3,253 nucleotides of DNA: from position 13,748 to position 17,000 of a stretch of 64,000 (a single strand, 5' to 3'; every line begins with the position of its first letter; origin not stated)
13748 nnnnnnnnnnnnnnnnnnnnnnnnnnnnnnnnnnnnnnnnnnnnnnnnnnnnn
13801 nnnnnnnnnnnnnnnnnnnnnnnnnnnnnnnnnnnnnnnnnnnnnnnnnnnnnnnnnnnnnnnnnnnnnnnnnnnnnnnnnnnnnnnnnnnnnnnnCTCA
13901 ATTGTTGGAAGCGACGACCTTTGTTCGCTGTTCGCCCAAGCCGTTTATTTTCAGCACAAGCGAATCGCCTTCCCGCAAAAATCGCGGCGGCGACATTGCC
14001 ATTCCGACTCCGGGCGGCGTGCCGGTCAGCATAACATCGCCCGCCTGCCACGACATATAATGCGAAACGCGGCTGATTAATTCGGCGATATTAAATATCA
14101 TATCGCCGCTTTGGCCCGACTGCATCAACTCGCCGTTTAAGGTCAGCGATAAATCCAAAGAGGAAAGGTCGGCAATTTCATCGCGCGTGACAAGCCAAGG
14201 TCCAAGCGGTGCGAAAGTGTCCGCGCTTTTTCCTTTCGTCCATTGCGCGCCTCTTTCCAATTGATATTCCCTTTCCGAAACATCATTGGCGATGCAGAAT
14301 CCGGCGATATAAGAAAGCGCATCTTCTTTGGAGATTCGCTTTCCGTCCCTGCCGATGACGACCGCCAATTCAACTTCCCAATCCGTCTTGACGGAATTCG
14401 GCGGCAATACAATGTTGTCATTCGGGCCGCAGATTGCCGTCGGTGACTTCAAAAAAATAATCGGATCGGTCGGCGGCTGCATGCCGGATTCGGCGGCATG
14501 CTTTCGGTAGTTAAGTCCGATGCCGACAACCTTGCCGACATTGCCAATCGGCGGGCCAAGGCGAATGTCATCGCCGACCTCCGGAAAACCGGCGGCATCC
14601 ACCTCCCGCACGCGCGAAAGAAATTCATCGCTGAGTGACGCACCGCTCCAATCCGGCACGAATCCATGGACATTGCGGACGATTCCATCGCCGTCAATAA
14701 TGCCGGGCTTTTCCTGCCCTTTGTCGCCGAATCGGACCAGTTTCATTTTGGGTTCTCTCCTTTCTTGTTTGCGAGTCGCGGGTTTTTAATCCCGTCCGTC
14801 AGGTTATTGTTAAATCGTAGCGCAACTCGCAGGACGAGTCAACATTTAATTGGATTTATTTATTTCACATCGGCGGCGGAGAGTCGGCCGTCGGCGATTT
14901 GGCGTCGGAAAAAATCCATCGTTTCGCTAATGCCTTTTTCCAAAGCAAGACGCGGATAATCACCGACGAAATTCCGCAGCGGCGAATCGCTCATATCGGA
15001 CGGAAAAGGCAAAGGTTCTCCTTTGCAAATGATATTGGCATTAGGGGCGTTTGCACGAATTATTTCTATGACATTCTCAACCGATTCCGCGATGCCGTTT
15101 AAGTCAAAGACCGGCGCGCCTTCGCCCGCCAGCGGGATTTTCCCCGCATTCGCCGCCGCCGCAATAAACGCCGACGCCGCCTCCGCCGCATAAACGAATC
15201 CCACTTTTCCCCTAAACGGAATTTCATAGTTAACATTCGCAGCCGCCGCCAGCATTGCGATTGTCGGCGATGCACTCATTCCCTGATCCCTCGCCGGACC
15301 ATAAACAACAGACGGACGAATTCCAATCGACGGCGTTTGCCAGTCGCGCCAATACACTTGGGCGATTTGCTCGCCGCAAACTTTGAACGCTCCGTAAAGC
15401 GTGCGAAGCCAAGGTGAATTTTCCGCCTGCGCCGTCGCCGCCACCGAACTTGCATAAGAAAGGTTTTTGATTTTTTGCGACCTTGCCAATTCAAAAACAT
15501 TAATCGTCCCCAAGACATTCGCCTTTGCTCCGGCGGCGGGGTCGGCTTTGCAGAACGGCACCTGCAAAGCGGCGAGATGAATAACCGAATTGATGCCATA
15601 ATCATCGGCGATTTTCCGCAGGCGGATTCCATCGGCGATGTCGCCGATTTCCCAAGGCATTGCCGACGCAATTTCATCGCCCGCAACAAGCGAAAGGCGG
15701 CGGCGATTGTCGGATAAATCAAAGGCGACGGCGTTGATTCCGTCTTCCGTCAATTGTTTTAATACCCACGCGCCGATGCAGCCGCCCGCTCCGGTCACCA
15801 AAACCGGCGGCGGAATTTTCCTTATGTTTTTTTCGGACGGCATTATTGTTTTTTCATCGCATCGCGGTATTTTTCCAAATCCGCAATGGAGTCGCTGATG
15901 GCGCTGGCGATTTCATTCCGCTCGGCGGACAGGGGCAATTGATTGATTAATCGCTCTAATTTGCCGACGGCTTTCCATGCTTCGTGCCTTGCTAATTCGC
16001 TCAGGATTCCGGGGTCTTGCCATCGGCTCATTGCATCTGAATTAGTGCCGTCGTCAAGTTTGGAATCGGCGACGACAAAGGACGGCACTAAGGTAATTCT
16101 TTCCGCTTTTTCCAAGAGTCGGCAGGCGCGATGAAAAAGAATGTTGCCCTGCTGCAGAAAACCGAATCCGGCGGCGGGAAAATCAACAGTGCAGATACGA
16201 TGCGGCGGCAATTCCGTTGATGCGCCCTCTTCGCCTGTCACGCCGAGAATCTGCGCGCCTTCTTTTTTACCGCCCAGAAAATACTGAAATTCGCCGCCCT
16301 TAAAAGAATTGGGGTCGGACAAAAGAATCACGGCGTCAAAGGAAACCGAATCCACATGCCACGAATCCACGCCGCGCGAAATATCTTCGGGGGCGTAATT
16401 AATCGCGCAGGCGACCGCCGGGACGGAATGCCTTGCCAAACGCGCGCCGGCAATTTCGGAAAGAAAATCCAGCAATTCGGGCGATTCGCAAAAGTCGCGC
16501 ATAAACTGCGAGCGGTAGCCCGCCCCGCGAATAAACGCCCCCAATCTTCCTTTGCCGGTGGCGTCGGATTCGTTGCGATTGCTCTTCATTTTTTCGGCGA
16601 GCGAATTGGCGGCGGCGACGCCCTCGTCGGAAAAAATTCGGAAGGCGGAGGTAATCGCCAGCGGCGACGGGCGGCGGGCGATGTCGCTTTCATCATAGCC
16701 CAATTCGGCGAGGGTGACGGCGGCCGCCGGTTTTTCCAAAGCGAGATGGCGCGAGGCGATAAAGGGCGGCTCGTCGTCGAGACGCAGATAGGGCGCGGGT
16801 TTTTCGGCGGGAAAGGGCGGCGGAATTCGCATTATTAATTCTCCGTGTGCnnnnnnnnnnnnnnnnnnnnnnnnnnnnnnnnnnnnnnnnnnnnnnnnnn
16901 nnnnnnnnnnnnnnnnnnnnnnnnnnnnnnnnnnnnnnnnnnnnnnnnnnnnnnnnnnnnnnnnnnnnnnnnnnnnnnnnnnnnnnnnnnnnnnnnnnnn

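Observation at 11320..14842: Three copies of a TTGACT-N17-TACRAT promoter with conserved spacer (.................) on the minus strand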

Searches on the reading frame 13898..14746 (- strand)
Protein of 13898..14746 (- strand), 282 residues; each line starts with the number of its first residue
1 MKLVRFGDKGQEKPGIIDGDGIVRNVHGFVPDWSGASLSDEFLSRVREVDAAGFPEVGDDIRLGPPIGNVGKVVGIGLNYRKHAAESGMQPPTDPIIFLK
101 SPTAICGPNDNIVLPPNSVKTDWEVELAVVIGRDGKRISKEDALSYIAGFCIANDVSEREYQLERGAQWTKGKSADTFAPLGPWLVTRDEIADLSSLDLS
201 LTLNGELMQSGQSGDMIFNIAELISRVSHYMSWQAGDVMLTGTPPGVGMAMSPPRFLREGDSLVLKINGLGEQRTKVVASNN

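Call 15: search_protein_families(library=pfam, proteins=[window:13898-14746:-], max_evalue=0.01)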
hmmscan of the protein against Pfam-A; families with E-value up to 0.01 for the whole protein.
window:13898-14746:- (282 aa): 1 family
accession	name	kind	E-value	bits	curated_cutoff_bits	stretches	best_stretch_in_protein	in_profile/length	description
PF01557.24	FAA_hydrolase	-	3.4e-71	239.7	23.9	1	72-278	1-214/214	Fumarylacetoacetate (FAA) hydrolase C-terminal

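Call 17: find_encoding_contigs(protein=window:13898-14746:-, flank=10000, max_places=10)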
Protein window:13898-14746:- (282 aa): no gene with exactly this product is on record in the collection.

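Call 23: search_protein_families(library=ncbifam, proteins=[window:13898-14746:-], max_evalue=0.1)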
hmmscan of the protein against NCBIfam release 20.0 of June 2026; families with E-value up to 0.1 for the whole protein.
window:13898-14746:- (282 aa): 8 families
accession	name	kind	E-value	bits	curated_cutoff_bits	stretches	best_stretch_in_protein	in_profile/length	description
NF053535.1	DhyDRhmHlse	equivalog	2e-107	358.7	500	1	1-280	1-281/284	2,4-didehydro-3-deoxy-L-rhamnonate hydrolase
TIGR02303.1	HpaG-C-term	equivalog_domain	7.3e-52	176.3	276.4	1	63-278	36-243/245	4-hydroxyphenylacetate degradation bifunctional isomerase/decarboxylase, C-terminal subunit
NF011750.0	PRK15203.1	equivalog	1.9e-41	142.3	811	1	69-280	221-425/429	4-hydroxyphenylacetate degradation bifunctional isomerase/decarboxylase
NF007967.0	PRK10691.1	equivalog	4.5e-40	137.3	201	1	70-269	16-211/219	fumarylacetoacetate hydrolase family protein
TIGR02305.1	HpaG-N-term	equivalog_domain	1.3e-34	119.5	228.65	1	72-272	2-200/205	4-hydroxyphenylacetate degradation bifunctional isomerase/decarboxylase, N-terminal subunit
NF009399.0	PRK12764.1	equivalog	3.1e-34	118.9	444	1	69-250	20-199/501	fumarylacetoacetate hydrolase family protein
TIGR01266.1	fum_ac_acetase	equivalog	0.0025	16.7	375.3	1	118-189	194-268/420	fumarylacetoacetase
NF008461.0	PRK11342.1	equivalog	0.058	12.6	350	1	188-279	172-261/269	2-keto-4-pentenoate hydratase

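Call 27: find_homologous_proteins(query=window:13898-14746:-, max_evalue=1e-40)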
Query window:13898-14746:- (282 aa): 8000 proteins with E <= 1e-40 among 8000 candidates; the best 120 are listed.
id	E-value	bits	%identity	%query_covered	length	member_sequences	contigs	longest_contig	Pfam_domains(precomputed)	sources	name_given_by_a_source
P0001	1.7e-184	630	99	100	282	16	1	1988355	PF01557.24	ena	-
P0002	1.8e-127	443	71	99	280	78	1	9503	PF01557.24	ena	-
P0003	1.9e-118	413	65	100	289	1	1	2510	PF01557.24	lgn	-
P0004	1.8e-117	410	65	99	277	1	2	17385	PF01557.24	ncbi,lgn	ncbi:MAG: fumarylacetoacetate hydrolase family protein [Gammaproteobacteria bacterium]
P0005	1.2e-116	407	64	100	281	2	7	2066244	PF01557.24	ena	-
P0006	1.9e-116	406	64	100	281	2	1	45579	PF01557.24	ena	-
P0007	2.2e-115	403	66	99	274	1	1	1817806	PF01557.24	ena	-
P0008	2.7e-115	403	66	99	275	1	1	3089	PF01557.24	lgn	-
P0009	6.0e-115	402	64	100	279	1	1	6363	PF01557.24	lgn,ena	-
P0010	2.1e-114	400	63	99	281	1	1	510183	PF01557.24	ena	-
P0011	2.2e-114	400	64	100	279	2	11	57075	PF01557.24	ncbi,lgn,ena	-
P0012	8.6e-114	398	65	99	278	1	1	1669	PF01557.24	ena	-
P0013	1.1e-113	397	64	99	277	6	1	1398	PF01557.24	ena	-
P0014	3.2e-113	396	64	99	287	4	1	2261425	PF01557.24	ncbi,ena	-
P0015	7.3e-113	395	63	100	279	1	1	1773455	PF01557.24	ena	-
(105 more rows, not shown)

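Call 28: find_encoding_contigs(protein=P0001, flank=10000, max_places=4)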
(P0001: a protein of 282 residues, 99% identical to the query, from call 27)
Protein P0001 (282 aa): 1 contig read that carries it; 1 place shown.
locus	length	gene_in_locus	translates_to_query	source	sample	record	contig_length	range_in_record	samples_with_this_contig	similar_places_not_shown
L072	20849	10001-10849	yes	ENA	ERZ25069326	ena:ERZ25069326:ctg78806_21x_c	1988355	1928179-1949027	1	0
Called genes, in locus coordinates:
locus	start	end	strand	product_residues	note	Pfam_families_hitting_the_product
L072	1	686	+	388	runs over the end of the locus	PF00528:BPD_transp_1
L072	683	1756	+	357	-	PF00528:BPD_transp_1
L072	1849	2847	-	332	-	PF04069:OpuAC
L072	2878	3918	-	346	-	PF00155:Aminotran_1_2, PF01212:Beta_elim_lyase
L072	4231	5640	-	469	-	PF12796:Ank_2, PF13857:Ank_5, PF12796:Ank_2, PF13857:Ank_5, PF00023:Ank, PF12796:Ank_2, PF13637:Ank_4, PF00023:Ank, +11 more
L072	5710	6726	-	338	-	PF00528:BPD_transp_1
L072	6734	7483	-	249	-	PF00005:ABC_tran, PF13304:AAA_21 (weak)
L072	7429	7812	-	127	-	PF00005:ABC_tran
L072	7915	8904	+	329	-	-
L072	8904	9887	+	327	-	PF01073:3Beta_HSD, PF01370:Epimerase, PF02719:Polysacc_synt_2, PF04321:RmlD_sub_bind (weak), PF07993:NAD_binding_4 (faint), PF16363:GDP_Man_Dehyd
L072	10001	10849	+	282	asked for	PF01557:FAA_hydrolase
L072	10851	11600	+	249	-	PF00106:adh_short, PF13561:adh_short_C2, PF08659:KR (weak)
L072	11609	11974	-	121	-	-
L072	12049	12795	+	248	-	PF00106:adh_short, PF08659:KR, PF23441:SDR (weak), PF13561:adh_short_C2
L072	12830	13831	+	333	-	-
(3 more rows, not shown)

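Call 29: find_encoding_contigs(protein=P0002, flank=10000, max_places=4)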
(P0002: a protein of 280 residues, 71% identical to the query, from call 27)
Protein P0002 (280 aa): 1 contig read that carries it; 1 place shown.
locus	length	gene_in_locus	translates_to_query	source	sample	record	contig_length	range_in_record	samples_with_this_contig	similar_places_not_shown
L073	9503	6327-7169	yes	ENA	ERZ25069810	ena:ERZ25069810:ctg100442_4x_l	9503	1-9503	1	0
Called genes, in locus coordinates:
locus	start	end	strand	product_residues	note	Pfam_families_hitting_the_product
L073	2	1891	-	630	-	?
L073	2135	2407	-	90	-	PF00216:Bac_DNA_binding, PF18291:HU-HIG (weak)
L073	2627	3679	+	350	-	PF02574:S-methyl_trans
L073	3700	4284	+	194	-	PF01694:Rhomboid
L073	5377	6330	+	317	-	PF01073:3Beta_HSD, PF01370:Epimerase, PF02719:Polysacc_synt_2, PF04321:RmlD_sub_bind, PF16363:GDP_Man_Dehyd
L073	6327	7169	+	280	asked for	PF01557:FAA_hydrolase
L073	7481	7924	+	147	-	PF00106:adh_short, PF13561:adh_short_C2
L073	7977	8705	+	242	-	PF00106:adh_short, PF08659:KR, PF13561:adh_short_C2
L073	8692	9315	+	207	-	PF01810:LysE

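Call 31: find_encoding_contigs(protein=P0005, flank=10000, max_places=6)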
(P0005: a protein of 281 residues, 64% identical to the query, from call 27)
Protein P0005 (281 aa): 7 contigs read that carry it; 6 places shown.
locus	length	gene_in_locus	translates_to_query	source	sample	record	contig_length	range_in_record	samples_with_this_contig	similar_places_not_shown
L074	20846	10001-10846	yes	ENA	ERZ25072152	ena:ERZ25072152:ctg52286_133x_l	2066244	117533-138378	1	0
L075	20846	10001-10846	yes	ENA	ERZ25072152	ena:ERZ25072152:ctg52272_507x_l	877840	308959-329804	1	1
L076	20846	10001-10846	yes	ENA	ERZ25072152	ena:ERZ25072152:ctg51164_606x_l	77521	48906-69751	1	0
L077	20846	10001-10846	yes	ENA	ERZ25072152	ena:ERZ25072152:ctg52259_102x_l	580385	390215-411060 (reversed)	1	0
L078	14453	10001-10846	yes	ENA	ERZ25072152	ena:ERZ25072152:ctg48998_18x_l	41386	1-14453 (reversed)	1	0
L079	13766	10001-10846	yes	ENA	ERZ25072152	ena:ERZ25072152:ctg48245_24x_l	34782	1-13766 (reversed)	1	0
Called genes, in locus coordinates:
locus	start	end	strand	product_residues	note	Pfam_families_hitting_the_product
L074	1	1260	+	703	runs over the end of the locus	-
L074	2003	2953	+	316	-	PF01371:Trp_repressor (weak), PF13384:HTH_23 (faint), PF13936:HTH_38, PF00665:rve (weak)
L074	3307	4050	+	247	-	PF13302:Acetyltransf_3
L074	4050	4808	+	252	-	PF00106:adh_short, PF08659:KR, PF13561:adh_short_C2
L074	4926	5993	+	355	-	PF00005:ABC_tran, PF13304:AAA_21 (faint), PF00571:CBS (faint)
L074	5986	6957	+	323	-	PF00528:BPD_transp_1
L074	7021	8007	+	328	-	PF04069:OpuAC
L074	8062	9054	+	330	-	-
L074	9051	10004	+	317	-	PF01073:3Beta_HSD, PF01370:Epimerase, PF02719:Polysacc_synt_2, PF04321:RmlD_sub_bind, PF16363:GDP_Man_Dehyd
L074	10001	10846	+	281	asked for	PF01557:FAA_hydrolase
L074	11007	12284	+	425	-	PF01555:N6_N4_Mtase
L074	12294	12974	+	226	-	-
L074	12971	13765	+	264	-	-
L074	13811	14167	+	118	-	-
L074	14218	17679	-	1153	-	PF18327:PRODH, PF14850:Pro_dh-DNA_bdg, PF01619:Pro_dh, PF00171:Aldedh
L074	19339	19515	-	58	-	-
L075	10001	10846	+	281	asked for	PF01557:FAA_hydrolase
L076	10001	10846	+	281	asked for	PF01557:FAA_hydrolase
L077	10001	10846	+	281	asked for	PF01557:FAA_hydrolase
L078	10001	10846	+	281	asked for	PF01557:FAA_hydrolase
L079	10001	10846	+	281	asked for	PF01557:FAA_hydrolase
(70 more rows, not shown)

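Call 32: find_encoding_contigs(protein=P0007, flank=10000, max_places=3)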
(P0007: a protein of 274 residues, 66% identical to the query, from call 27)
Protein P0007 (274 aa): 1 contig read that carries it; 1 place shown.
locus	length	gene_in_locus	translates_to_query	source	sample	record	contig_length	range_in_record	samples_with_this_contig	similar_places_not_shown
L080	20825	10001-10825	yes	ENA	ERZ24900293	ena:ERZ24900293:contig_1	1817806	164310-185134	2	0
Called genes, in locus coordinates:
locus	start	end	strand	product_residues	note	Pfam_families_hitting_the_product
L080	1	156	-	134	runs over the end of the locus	PF00903:Glyoxalase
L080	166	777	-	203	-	PF02870:Methyltransf_1N (weak), PF01035:DNA_binding_1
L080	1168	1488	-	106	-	-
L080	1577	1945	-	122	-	PF05610:DUF779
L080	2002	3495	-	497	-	PF00171:Aldedh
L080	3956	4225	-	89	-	PF04994:TfoX_C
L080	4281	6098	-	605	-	PF07992:Pyr_redox_2, PF13738:Pyr_redox_3, PF00743:FMO-like, PF13434:Lys_Orn_oxgnase (weak)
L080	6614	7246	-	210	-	PF13468:Glyoxalase_3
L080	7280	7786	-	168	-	-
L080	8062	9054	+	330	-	PF23169:HalD (faint)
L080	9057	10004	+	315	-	PF01073:3Beta_HSD, PF01370:Epimerase, PF02719:Polysacc_synt_2, PF04321:RmlD_sub_bind, PF13460:NAD_binding_10 (faint), PF16363:GDP_Man_Dehyd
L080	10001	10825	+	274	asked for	PF01557:FAA_hydrolase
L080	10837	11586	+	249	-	PF00106:adh_short, PF13561:adh_short_C2, PF08659:KR (weak)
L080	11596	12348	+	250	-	PF23441:SDR (faint), PF00106:adh_short, PF08659:KR, PF13561:adh_short_C2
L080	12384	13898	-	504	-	PF01970:TctA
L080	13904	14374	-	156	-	PF07331:TctB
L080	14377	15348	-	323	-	PF03401:TctC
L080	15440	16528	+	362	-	PF00005:ABC_tran, PF13304:AAA_21 (faint)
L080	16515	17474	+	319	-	PF00528:BPD_transp_1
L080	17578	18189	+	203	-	PF16867:DMSP_lyase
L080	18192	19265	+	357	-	PF08240:ADH_N, PF00107:ADH_zinc_N, PF13602:ADH_zinc_N_2 (weak)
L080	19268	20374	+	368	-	PF02746:MR_MLE_N, PF13378:MR_MLE_C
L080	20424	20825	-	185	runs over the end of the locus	PF00578:AhpC-TSA, PF08534:Redoxin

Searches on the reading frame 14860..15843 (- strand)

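Call 15: search_protein_families(library=pfam, proteins=[window:14860-15843:-], max_evalue=0.01)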
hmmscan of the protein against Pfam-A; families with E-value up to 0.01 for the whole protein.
window:14860-15843:- (327 aa): 6 families
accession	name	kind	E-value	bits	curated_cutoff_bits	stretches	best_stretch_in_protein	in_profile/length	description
PF01370.27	Epimerase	-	7.9e-29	101.2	20.9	1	14-232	1-227/240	NAD dependent epimerase/dehydratase family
PF16363.11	GDP_Man_Dehyd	-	9e-18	65.2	27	1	15-200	1-203/332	GDP-mannose 4,6 dehydratase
PF02719.21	Polysacc_synt_2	-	4.9e-16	59.2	20.2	1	14-162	1-150/293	Polysaccharide biosynthesis protein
PF01073.25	3Beta_HSD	-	6.3e-12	45.5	22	1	15-138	1-121/280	3-beta hydroxysteroid dehydrogenase/isomerase family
PF04321.23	RmlD_sub_bind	-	1.3e-07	31.4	27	1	14-183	3-154/287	RmlD substrate binding domain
PF07993.18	NAD_binding_4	-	1e-06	28.5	20.1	1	84-142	89-145/258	Male sterility protein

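Call 23: search_protein_families(library=ncbifam, proteins=[window:14860-15843:-], max_evalue=0.1)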
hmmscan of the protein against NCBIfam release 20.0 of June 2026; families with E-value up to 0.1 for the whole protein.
window:14860-15843:- (327 aa): 35 families (the best 25 are shown)
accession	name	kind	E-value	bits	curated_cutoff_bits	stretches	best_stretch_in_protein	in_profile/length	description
TIGR04180.1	EDH_00030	hypoth_equivalog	3.5e-21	75.5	475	1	14-236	1-231/297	NAD-dependent 4,6-dehydratase LegB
TIGR01179.1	galE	equivalog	2.3e-15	56.2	262.3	1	14-144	2-132/332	UDP-glucose 4-epimerase GalE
TIGR03466.1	HpnA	hypoth_equivalog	9.8e-14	51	367.65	1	14-230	3-217/327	hopanoid-associated sugar epimerase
NF007956.0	PRK10675.1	subfamily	5.2e-12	45.5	394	1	14-146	3-137/338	UDP-glucose 4-epimerase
TIGR02622.1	CDP_4_6_dhtase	equivalog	2.6e-10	40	278.45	1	14-126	7-121/352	CDP-glucose 4,6-dehydratase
NF042422.1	oxyalk_red_OleD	equivalog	3.8e-10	39.6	580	1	14-266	3-250/329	2-alkyl-3-oxoalkanoate reductase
TIGR03589.1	PseB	equivalog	2e-09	36.8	407.75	1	14-160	7-145/324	UDP-N-acetylglucosamine 4,6-dehydratase (inverting)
NF041293.1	G6PDh_Azf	equivalog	2.1e-09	37.2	400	1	13-143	4-125/252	NAD-dependent glucose-6-phosphate dehydrogenase Azf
TIGR04130.1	FnlA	equivalog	7.1e-09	35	730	1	14-132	7-123/337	UDP-N-acetylglucosamine 4,6-dehydratase/5-epimerase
NF043036.1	ErythonDh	equivalog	1.7e-08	34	325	1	14-261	3-261/321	D-erythronate dehydrogenase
NF042423.1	oxyalk_red_Shew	equivalog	3.5e-08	32.9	580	1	13-232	10-223/331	2-alkyl-3-oxoalkanoate reductase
TIGR01181.1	dTDP_gluc_dehyt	equivalog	8.7e-08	31.6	365.1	1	14-184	2-185/321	dTDP-glucose 4,6-dehydratase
NF005539.0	PRK07201.1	equivalog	4.4e-07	29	549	1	15-138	4-129/657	SDR family oxidoreductase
TIGR01746.1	Thioester-redct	subfamily_domain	1.8e-06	27.5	213.35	1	106-143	109-146/371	thioester reductase domain-containing protein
TIGR02197.1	heptose_epim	equivalog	2.7e-06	26.8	274.6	1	14-186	1-176/316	ADP-glyceromanno-heptose 6-epimerase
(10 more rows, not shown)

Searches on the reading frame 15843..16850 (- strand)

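Call 15: search_protein_families(library=pfam, proteins=[window:15843-16850:-], max_evalue=0.01)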
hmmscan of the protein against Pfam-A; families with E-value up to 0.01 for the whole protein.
window:15843-16850:- (335 aa): 1 family
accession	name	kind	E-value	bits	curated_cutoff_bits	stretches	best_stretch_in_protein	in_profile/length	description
PF23169.1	HalD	-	0.00015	21.7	26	1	114-260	74-210/228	Halogenase D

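Call 23: search_protein_families(library=ncbifam, proteins=[window:15843-16850:-], max_evalue=0.1)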
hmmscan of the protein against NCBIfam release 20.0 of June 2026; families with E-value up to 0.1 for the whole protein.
window:15843-16850:- (335 aa): 0 families
